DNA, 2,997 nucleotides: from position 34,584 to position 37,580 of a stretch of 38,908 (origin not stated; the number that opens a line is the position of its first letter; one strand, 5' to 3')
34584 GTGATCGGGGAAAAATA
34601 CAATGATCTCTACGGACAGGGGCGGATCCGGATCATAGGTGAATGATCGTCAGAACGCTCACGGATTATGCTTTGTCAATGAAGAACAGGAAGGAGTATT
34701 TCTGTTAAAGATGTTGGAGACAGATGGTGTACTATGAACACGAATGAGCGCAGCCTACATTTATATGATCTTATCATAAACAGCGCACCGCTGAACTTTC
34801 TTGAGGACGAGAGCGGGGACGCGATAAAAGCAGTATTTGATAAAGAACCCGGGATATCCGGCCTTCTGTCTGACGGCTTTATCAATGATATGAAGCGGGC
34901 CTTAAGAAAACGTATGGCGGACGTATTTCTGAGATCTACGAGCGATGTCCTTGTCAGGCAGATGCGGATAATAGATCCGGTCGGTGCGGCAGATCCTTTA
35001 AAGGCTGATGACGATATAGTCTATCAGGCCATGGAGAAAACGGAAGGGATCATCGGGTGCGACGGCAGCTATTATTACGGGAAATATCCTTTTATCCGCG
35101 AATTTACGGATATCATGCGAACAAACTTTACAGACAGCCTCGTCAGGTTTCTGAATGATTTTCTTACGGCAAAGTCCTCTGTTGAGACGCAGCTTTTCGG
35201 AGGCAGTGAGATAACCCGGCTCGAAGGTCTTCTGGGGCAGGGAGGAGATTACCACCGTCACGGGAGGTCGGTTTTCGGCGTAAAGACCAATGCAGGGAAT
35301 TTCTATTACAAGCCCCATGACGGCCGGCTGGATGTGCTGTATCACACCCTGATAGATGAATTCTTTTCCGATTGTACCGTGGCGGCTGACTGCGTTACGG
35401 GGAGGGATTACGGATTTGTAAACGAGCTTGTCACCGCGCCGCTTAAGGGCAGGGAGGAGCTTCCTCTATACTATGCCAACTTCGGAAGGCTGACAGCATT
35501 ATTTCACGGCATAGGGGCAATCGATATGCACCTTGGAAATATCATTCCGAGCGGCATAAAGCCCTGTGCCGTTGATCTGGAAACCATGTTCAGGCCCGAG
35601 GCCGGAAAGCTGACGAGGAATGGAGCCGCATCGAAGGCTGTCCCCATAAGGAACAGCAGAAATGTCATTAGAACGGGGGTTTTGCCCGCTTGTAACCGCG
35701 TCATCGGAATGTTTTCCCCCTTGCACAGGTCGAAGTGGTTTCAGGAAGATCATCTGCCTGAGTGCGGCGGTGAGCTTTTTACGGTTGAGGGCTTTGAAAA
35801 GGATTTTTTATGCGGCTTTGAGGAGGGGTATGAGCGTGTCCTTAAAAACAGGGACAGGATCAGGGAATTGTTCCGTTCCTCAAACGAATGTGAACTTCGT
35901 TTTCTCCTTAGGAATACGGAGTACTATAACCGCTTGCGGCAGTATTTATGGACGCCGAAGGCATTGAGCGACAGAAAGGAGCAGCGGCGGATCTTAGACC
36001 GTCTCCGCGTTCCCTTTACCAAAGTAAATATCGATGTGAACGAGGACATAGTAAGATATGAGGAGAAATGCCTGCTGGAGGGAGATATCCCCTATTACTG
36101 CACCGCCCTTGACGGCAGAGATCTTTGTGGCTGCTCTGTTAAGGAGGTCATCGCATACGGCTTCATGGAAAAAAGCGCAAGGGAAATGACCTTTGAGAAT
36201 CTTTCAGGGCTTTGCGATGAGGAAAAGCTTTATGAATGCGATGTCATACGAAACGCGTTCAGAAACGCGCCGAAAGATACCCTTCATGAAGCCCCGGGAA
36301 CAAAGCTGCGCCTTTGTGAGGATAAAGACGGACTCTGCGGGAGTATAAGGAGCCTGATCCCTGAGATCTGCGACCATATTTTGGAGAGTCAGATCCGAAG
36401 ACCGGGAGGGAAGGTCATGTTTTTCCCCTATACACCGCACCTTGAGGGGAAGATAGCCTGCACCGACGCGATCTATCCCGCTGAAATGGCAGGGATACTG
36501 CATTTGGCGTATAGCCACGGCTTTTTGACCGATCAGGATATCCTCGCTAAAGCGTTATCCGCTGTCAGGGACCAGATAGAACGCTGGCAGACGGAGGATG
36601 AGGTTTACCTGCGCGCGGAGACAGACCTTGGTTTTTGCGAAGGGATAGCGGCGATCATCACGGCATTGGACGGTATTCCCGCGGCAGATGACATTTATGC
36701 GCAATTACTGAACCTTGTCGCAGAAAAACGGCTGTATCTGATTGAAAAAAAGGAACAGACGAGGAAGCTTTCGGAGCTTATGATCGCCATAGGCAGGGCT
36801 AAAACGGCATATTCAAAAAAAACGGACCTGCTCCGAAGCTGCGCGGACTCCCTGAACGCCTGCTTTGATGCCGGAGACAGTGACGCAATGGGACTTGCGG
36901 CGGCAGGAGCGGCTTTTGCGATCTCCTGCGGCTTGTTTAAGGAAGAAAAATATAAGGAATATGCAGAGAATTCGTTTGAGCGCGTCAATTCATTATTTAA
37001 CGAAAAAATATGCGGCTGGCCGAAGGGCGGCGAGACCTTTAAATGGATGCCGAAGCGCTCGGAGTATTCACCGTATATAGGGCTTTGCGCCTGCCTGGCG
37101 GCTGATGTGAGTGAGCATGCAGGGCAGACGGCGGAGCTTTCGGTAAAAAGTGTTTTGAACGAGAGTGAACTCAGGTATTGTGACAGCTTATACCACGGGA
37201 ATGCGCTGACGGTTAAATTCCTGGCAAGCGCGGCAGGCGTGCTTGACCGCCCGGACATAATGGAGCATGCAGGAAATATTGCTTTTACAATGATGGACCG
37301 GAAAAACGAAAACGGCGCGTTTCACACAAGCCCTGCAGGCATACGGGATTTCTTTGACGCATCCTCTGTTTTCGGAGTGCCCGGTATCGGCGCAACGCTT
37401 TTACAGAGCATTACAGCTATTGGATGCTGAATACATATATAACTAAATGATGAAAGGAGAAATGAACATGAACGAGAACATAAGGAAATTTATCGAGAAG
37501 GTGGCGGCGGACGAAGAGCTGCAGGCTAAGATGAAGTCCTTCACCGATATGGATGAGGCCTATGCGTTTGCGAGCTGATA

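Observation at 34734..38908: LanM / SAM-methyltransferase / Nif11-leader RiPP locus at the window edge, with a Cys-free core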

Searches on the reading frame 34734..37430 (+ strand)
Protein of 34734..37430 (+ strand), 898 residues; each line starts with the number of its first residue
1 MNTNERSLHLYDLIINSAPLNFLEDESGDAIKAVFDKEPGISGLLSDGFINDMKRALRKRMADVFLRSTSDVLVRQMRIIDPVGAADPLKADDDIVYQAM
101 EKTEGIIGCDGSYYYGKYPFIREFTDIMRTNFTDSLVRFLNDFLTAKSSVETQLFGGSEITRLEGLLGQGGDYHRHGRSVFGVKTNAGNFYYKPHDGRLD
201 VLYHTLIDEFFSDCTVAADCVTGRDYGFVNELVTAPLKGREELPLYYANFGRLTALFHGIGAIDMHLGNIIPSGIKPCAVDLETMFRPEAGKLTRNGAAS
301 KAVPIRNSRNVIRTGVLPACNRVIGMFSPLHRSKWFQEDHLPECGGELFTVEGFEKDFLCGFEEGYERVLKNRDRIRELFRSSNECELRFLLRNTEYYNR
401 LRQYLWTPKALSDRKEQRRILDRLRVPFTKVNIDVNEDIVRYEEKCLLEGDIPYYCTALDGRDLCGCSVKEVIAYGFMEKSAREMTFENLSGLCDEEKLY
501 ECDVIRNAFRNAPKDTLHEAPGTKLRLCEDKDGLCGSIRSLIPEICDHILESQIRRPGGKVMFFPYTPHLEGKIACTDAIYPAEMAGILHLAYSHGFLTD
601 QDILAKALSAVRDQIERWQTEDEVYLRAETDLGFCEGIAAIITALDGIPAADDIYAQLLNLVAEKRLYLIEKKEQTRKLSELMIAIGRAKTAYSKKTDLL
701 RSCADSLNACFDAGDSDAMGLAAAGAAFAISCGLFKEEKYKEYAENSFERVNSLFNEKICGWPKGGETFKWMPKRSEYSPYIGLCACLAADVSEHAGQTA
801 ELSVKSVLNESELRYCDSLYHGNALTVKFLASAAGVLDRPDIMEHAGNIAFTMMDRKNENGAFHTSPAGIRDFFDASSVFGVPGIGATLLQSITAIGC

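Call 3: search_protein_families(library=pfam, proteins=[window:34734-37430:+], max_evalue=0.01)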
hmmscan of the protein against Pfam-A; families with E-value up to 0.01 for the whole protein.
window:34734-37430:+ (898 aa): 2 families
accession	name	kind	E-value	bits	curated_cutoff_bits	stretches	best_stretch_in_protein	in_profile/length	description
PF13575.12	DUF4135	-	3.9e-52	178.1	29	2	118-320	1-207/378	Domain of unknown function (DUF4135)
PF05147.19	LANC_like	-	2.4e-05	23.5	23.2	1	590-893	65-338/350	Lanthionine synthetase C-like protein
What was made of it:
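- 34734..37430 (+): LanM-like dehydratase of the zinc-free 'LanMbC'/LahM1 type, 898 aa: a DUF4135 kinase/eliminase domain plus a LanC-like alpha/alpha-toroid without zinc ligands. Pfam DUF4135 178 bits, LANC_like 23.5 bits (call 3).
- Checked: LanM-like protein, 34734-37430(+), 898 aa: Pfam DUF4135 E=3.9e-52 and LANC_like 23.5 bits, against a cut-off of 23.2 (call 3).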

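Call 12: find_homologous_proteins(query=window:34734-37430:+)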
Query window:34734-37430:+ (898 aa): 82 proteins with E <= 0.001 among 8000 candidates.
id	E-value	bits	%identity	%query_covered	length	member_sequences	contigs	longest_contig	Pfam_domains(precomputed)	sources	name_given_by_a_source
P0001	0.0e+0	2088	100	100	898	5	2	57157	PF13575.13,PF05147.20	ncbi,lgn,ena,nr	ncbi:MAG TPA: hypothetical protein DIS78_00865 [Lachnospiraceae bacterium]|nr:hypothetical protein [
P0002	0.0e+0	1197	59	99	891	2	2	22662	PF13575.13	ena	-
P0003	2.0e-283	961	50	99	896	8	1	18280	PF13575.13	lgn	-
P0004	7.8e-238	810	44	99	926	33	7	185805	PF13575.13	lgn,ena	-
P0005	2.7e-166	573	35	97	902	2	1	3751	PF13575.13,PF05147.20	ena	-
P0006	1.1e-156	541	35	98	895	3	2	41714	PF13575.13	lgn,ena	-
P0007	8.6e-153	529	35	98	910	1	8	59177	PF13575.13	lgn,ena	-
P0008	3.2e-149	517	34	99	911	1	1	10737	PF13575.13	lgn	-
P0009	1.3e-147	511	35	99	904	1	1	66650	PF13575.13,PF05147.20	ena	-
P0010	3.2e-141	490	33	98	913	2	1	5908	PF13575.13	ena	-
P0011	2.5e-139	484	33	99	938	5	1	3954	PF13575.13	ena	-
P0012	1.2e-137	479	33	98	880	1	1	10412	PF13575.13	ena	-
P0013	2.7e-137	477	34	97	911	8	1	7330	PF13575.13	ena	-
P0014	3.4e-137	477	33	97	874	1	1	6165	PF13575.13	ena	-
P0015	2.9e-136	474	34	94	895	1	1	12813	PF13575.13,PF05147.20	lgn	-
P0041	3.7e-112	394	29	97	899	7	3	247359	PF13575.13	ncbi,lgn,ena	-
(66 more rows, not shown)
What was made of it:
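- Tried and rejected: The family was already well sampled by call 12.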

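Call 13: find_encoding_contigs(protein=P0001, flank=10000, max_places=6)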
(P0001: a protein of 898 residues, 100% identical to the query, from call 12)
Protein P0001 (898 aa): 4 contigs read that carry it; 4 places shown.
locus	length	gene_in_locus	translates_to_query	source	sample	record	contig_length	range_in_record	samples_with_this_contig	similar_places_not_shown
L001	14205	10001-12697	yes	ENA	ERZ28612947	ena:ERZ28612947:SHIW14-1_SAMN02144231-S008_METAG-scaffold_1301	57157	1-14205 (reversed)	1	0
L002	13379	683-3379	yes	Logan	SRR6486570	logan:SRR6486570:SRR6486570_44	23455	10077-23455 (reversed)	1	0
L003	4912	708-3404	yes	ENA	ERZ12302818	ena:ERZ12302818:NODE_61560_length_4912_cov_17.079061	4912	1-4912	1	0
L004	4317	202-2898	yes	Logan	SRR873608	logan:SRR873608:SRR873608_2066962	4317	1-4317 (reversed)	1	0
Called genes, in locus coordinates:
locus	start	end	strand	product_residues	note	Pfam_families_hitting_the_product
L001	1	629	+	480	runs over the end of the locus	PF21922:PBP_dimer_2, PF00905:Transpeptidase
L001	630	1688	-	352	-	PF13487:HD_5, PF01966:HD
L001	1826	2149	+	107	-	-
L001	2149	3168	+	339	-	PF11167:DUF2953 (weak)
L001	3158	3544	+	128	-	PF09579:Spore_YtfJ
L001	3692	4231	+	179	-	-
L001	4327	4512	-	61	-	PF00830:Ribosomal_L28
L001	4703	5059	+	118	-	PF03780:Asp23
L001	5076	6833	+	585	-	PF02734:Dak2, PF21645:FakA-like_M, PF13684:FakA-like_C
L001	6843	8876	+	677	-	PF17191:RecG_wedge, PF07517:SecA_DEAD (faint), PF00270:DEAD, PF04851:ResIII, PF00271:Helicase_C, PF19833:RecG_dom3_C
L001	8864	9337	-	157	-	PF01609:DDE_Tnp_1 (weak)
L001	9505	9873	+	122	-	PF02872:5_nucleotid_C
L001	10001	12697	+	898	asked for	PF13575:DUF4135, PF05147:LANC_like (faint)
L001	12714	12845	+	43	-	PF07862:Nif11 (weak)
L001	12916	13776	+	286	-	PF01209:Ubie_methyltran, PF07021:MetW (weak), PF13489:Methyltransf_23, PF05175:MTS (weak), PF13847:Methyltransf_31, PF08241:Methyltransf_11, PF08242:Methyltransf_12, PF13649:Methyltransf_25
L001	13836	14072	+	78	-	-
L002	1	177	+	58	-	?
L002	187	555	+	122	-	PF02872:5_nucleotid_C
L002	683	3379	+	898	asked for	PF13575:DUF4135, PF05147:LANC_like (faint)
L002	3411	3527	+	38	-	PF07862:Nif11 (weak)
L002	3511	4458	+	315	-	PF01209:Ubie_methyltran, PF13489:Methyltransf_23, PF07021:MetW (weak), PF05175:MTS (weak), PF13847:Methyltransf_31, PF08241:Methyltransf_11, PF08242:Methyltransf_12, PF13649:Methyltransf_25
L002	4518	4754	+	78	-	-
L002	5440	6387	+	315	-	-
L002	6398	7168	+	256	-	PF02525:Flavodoxin_2, PF03358:FMN_red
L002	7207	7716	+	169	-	-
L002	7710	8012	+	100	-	-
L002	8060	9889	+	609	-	PF00364:Biotin_lipoyl (faint), PF25973:BSH_CzcB (faint), PF25984:BSH_YknX (weak)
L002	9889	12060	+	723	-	PF03412:Peptidase_C39, PF00664:ABC_membrane, PF00005:ABC_tran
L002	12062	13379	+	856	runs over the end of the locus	PF00664:ABC_membrane, PF00005:ABC_tran, PF02463:SMC_N (faint)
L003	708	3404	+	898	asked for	PF13575:DUF4135, PF05147:LANC_like (faint)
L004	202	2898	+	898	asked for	PF13575:DUF4135, PF05147:LANC_like (faint)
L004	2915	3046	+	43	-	PF07862:Nif11 (weak)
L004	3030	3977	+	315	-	PF01209:Ubie_methyltran, PF13489:Methyltransf_23, PF07021:MetW (weak), PF05175:MTS (weak), PF13847:Methyltransf_31, PF08241:Methyltransf_11, PF08242:Methyltransf_12, PF13649:Methyltransf_25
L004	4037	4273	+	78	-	-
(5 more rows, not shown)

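Call 26: search_solved_structures(query=window:34734-37430:+, show_alignments=2, max_evalue=0.01)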
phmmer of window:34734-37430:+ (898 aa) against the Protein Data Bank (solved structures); distinct sequences matched with E-value up to 0.01: 2.
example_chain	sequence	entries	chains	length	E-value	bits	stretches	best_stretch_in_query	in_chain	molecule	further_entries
6st5_A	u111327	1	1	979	5.8e-14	54.3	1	142-296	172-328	LicM2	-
5dzt_A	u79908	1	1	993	1.5e-12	49.5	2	110-292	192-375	CylM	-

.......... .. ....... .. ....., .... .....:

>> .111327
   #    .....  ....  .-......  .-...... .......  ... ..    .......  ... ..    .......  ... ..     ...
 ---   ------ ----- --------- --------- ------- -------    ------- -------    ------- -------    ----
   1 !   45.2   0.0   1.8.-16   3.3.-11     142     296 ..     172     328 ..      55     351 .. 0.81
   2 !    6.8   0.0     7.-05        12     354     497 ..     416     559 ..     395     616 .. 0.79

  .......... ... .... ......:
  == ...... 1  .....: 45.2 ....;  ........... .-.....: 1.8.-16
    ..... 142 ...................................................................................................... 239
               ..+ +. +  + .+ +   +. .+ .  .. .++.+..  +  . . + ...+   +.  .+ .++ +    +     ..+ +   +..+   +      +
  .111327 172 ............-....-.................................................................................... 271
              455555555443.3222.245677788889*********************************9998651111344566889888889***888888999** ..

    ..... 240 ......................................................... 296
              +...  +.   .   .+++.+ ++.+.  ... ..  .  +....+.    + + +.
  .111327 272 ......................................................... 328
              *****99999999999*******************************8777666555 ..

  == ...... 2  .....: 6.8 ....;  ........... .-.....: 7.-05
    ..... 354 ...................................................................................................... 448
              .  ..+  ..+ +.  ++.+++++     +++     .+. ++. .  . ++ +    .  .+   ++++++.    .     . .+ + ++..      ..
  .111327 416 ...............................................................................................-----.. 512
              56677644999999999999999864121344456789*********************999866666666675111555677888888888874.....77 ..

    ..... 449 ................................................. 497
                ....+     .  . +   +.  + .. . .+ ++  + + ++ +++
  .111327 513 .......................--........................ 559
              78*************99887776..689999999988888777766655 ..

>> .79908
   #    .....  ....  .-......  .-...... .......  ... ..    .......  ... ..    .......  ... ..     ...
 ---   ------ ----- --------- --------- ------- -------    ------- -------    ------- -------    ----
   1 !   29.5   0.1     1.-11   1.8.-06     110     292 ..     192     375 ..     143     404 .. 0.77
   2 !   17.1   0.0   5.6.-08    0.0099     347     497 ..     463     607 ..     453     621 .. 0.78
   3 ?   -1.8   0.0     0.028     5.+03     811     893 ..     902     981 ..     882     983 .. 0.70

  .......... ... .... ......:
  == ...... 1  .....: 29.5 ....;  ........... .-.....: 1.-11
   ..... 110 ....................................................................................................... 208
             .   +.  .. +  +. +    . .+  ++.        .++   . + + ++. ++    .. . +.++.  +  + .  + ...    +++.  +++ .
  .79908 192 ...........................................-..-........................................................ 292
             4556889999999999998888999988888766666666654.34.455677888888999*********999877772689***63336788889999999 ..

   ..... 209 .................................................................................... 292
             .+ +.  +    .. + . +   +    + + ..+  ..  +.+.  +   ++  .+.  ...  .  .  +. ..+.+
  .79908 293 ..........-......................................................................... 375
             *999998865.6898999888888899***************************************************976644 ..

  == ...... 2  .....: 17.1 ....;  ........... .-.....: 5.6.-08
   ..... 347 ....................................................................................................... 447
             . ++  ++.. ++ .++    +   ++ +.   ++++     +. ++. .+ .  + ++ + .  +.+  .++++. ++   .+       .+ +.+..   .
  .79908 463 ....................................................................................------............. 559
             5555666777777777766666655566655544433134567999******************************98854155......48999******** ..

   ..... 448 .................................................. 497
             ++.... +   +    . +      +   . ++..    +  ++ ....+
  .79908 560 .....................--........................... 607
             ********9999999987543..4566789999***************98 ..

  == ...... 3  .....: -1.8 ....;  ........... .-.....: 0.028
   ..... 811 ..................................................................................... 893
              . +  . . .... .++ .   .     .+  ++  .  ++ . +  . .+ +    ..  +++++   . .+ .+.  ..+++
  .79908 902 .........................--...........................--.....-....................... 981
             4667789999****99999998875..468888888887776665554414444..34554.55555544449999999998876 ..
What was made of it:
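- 34734..37430 (+): Kinase/elimination motifs are conserved with CylM (call 26).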

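Call 28: search_protein_families(library=pfam, proteins=[L002:4799-5563:+, L002:5434-6387:+, L002:6389-7168:+, L002:7207-7716:+, L002:7389-8012:+], max_evalue=0.1)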
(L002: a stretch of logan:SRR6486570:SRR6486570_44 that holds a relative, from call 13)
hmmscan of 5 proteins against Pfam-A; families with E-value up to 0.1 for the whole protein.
L002:4799-5563:+ (254 aa): 1 family
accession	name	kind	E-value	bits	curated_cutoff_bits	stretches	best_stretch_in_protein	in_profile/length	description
PF02624.21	YcaO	-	1.1e-21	78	25.7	1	57-240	1-170/325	YcaO cyclodehydratase, ATP-ad Mg2+-binding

L002:5434-6387:+ (317 aa): 4 families
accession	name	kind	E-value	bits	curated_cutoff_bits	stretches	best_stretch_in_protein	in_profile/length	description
PF02624.21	YcaO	-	5.9e-06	26.3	25.7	1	2-110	219-324/325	YcaO cyclodehydratase, ATP-ad Mg2+-binding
PF22233.2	PhyR_sigma-like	-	0.021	15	27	1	235-261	14-40/50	Response regulator PhyR, sigma-like domain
PF05936.17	T6SS_VasE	-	0.033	13.4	23.4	1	158-249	131-222/429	Bacterial Type VI secretion, VC_A0110, EvfL, ImpJ, VasE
PF18039.7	UBA_6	-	0.055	14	23.5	0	303-315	28-40/42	UBA-like domain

L002:6389-7168:+ (259 aa): 3 families
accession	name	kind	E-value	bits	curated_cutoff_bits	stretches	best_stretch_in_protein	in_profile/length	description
PF03358.20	FMN_red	-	1.4e-20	73.9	24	1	7-159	3-142/152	NADPH-dependent FMN reductase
PF02525.22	Flavodoxin_2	-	2.9e-08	34.1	27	1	23-164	15-177/198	Flavodoxin-like fold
PF00258.30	Flavodoxin_1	-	0.0098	16.5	25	1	81-159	40-123/143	Flavodoxin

L002:7207-7716:+ (169 aa): 1 family
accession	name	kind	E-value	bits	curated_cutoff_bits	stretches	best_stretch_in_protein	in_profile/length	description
PF02624.21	YcaO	-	5.1e-05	23.2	25.7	1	11-123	222-325/325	YcaO cyclodehydratase, ATP-ad Mg2+-binding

L002:7389-8012:+ (207 aa): 0 families
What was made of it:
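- On LanJB dehydro-amino-acid reductases: PF03358 scores 73.9 bits (call 28).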

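Call 29: search_protein_families(library=ncbifam, proteins=[window:34734-37430:+, L002:9889-12060:+], max_evalue=0.01)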
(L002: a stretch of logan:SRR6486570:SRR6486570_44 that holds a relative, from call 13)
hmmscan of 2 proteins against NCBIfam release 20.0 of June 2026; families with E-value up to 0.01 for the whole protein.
window:34734-37430:+ (898 aa): 1 family
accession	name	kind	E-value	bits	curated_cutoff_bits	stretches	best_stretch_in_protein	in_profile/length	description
TIGR03897.1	lanti_2_LanM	subfamily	4.7e-69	233.1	304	2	337-892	348-929/932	type 2 lanthipeptide synthetase LanM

L002:9889-12060:+ (723 aa): 190 families (the best 25 are shown)
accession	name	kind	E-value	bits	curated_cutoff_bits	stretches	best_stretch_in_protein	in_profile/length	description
TIGR03796.1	NHLM_micro_ABC1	equivalog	9.2e-296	982.8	853.3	1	16-721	1-710/710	NHLP family bacteriocin export ABC transporter peptidase/permease/ATPase subunit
TIGR01846.1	type_I_sec_HlyB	subfamily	8.5e-115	384.6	725.55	1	32-721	4-690/694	type I secretion system permease/ATPase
TIGR03797.1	NHLM_micro_ABC2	equivalog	1.8e-106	357.3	709.4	1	108-721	79-683/686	NHLP bacteriocin export ABC transporter permease/ATPase subunit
TIGR01193.1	bacteriocin_ABC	subfamily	7.4e-101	338.8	523.85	1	22-721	1-707/708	peptide cleavage/export ABC transporter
TIGR03375.1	type_I_sec_LssB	subfamily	2.3e-99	333.6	693.1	1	32-709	6-688/696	type I secretion system permease/ATPase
TIGR00958.1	3a01208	subfamily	6.7e-85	285.8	874.6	1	173-719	165-710/711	antigen peptide transporter 2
TIGR02203.1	MsbA_lipidA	equivalog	4.3e-82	276.4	602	1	184-720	29-566/572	lipid A export permease/ATP-binding protein MsbA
NF045513.1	HepA_fam_ABC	equivalog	6.7e-79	265.9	725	1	195-716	78-602/610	heterocyst formation ABC transporter subunit HepA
TIGR02204.1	MsbA_rel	hypoth_equivalog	2.5e-75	254.3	780.4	1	186-720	35-572/576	ABC transporter, permease/ATP-binding protein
NF045998.1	cleave_ABC_plasm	equivalog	1.9e-70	238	500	1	22-677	2-653/673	Mbov_0121 family peptidase domain-containing ABC transporter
NF010178.0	PRK13657.1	equivalog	5.5e-69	233.1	733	1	174-721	24-568/588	glucan ABC transporter ATP-binding protein/ permease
TIGR01842.1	type_I_sec_PrtD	subfamily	1.2e-68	232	510.15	1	173-709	10-540/544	type I secretion system permease/ATPase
NF052233.1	CphA_assoc_ABC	equivalog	5.3e-68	230.1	880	2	406-721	428-741/766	cyanophycin metabolism-associated ABC transporter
NF008381.0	PRK11176.1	equivalog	2.6e-67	227.5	867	1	196-720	52-576/582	lipid A ABC transporter ATP-binding protein/permease MsbA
NF008055.0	PRK10789.1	equivalog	1.8e-64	218.3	845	1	170-719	22-567/590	SmdA family multidrug ABC transporter permease/ATP-binding protein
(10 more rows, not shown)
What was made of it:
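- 34734..37430 (+): NCBIfam LanM 233 bits, below the 304 cut-off (call 29).
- On lah-type RiPP cluster (C6A11 lah): TIGR03796 scores 983 bits, above its 853 cut-off (call 29).
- On Class II lanthipeptide synthetase system (true LanM): 233 bits against a cut-off of 304 (call 29).
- The PCAT matches TIGR03796 over 1-710 of 710 positions (call 29). The NCBIfam LanM score is below its cut-off (call 29).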

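Call 40: find_encoding_contigs(protein=P0002, flank=10000, max_places=2)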
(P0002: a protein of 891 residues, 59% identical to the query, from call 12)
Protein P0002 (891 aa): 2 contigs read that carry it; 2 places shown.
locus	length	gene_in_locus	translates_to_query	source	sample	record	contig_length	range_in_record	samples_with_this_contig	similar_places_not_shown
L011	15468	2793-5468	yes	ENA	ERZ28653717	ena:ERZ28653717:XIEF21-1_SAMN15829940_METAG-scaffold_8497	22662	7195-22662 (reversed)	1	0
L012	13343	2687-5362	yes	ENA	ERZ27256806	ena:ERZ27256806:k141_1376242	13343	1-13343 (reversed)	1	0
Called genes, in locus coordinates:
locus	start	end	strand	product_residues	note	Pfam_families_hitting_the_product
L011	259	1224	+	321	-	PF02782:FGGY_C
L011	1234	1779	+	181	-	PF22541:DUF7005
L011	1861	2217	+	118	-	PF01740:STAS, PF13466:STAS_2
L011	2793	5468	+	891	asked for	PF13575:DUF4135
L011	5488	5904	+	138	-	-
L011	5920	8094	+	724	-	PF03412:Peptidase_C39, PF13529:Peptidase_C39_2 (weak), PF00664:ABC_membrane, PF02463:SMC_N (weak), PF00005:ABC_tran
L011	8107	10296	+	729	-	PF02463:SMC_N (faint), PF00664:ABC_membrane, PF00005:ABC_tran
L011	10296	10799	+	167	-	PF04542:Sigma70_r2, PF08281:Sigma70_r4_2, PF04545:Sigma70_r4 (faint)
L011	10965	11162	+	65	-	-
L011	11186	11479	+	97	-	-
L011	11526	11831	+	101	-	-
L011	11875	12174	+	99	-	-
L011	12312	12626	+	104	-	PF07862:Nif11 (weak)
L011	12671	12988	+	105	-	-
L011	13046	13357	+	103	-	-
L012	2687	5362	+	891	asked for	PF13575:DUF4135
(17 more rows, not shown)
